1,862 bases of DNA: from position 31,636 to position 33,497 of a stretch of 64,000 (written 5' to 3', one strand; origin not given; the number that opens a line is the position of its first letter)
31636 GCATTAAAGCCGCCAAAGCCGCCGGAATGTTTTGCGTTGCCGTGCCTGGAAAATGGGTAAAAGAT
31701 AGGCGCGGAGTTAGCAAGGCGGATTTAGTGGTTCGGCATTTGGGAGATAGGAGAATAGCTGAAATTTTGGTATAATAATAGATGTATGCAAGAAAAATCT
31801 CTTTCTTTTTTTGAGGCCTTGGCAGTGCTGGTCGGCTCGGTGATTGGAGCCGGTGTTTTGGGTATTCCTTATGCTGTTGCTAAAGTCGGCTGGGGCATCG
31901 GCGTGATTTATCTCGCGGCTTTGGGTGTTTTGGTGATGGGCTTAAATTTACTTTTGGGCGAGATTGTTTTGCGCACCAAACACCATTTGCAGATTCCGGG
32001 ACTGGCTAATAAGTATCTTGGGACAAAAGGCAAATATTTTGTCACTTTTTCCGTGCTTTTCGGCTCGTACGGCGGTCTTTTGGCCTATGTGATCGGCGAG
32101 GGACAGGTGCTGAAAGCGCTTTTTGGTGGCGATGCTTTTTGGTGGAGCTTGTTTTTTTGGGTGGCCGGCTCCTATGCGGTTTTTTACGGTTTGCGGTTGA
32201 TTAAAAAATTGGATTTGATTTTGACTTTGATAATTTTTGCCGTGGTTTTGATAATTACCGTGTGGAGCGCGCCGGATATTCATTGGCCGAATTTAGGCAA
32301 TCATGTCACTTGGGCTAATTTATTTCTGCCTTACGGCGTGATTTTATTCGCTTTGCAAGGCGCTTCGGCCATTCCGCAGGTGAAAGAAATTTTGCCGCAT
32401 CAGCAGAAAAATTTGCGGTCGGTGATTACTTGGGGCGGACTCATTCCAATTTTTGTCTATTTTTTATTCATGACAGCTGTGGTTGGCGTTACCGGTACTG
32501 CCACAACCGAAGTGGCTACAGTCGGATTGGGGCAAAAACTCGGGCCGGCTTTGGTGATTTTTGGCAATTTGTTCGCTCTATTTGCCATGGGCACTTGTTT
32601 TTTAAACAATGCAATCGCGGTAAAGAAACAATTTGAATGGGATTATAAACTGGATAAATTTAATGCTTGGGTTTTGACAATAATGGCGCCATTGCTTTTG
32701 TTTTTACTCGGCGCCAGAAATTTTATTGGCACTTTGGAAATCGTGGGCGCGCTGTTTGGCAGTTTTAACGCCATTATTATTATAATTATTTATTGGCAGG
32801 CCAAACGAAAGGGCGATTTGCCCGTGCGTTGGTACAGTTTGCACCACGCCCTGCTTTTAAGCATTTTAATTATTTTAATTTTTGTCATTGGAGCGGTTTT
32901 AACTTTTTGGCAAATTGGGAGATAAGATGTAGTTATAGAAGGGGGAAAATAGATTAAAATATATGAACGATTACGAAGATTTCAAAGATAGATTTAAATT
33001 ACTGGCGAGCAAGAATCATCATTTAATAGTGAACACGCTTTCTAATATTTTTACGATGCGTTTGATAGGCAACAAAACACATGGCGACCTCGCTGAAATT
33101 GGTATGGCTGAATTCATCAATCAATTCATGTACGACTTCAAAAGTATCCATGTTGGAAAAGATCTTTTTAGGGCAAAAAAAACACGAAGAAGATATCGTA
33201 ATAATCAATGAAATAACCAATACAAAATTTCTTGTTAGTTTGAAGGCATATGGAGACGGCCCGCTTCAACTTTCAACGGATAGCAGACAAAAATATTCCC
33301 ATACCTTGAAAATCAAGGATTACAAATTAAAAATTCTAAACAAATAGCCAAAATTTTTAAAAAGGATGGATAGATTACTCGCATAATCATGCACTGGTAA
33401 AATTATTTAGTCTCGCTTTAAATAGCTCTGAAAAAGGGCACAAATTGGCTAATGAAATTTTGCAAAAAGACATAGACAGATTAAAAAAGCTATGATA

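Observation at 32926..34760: AT-rich R-M-like island: Dam-like methyltransferase next to a small ORF interrupted at an A8 homopolymer run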

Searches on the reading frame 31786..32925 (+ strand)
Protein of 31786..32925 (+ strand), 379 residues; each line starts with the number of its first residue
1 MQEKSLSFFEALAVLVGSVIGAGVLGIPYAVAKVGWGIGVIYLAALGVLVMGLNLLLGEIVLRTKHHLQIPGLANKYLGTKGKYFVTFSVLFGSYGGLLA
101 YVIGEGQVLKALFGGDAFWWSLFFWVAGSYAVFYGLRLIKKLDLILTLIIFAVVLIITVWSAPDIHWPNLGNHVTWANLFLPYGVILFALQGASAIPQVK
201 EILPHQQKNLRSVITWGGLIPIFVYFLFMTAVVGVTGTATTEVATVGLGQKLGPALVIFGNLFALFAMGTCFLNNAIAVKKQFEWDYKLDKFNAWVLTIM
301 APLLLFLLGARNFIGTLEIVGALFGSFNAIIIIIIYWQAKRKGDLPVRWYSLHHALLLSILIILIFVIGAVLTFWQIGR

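Call 5: search_protein_families(library=pfam, proteins=[window:31786-32925:+], max_evalue=0.1)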
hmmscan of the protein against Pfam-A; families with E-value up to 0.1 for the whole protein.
window:31786-32925:+ (379 aa): 2 families
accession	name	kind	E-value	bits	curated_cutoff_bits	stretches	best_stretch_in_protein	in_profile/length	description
PF03222.19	Trp_Tyr_perm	-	5.4e-26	92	22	1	5-369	2-389/393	Tryptophan/tyrosine permease family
PF01490.24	Aa_trans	-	8.3e-15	54.8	25.6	1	6-375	3-406/410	Transmembrane amino acid transporter protein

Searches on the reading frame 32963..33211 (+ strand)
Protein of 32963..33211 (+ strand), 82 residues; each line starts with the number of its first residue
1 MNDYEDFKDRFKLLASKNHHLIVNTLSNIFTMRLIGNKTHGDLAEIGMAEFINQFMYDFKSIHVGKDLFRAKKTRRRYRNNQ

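Call 5: search_protein_families(library=pfam, proteins=[window:32963-33211:+], max_evalue=0.1)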
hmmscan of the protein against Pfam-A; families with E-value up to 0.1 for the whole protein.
window:32963-33211:+ (82 aa): 0 families

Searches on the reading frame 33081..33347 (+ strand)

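Call 5: search_protein_families(library=pfam, proteins=[window:33081-33347:+], max_evalue=0.1)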
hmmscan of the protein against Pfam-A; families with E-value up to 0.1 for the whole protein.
window:33081-33347:+ (88 aa): 1 family
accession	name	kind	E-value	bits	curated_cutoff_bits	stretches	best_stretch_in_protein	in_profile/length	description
PF04682.17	Herpes_BTRF1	-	0.048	13.5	25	1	12-77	141-205/259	Herpesvirus BTRF1 protein conserved region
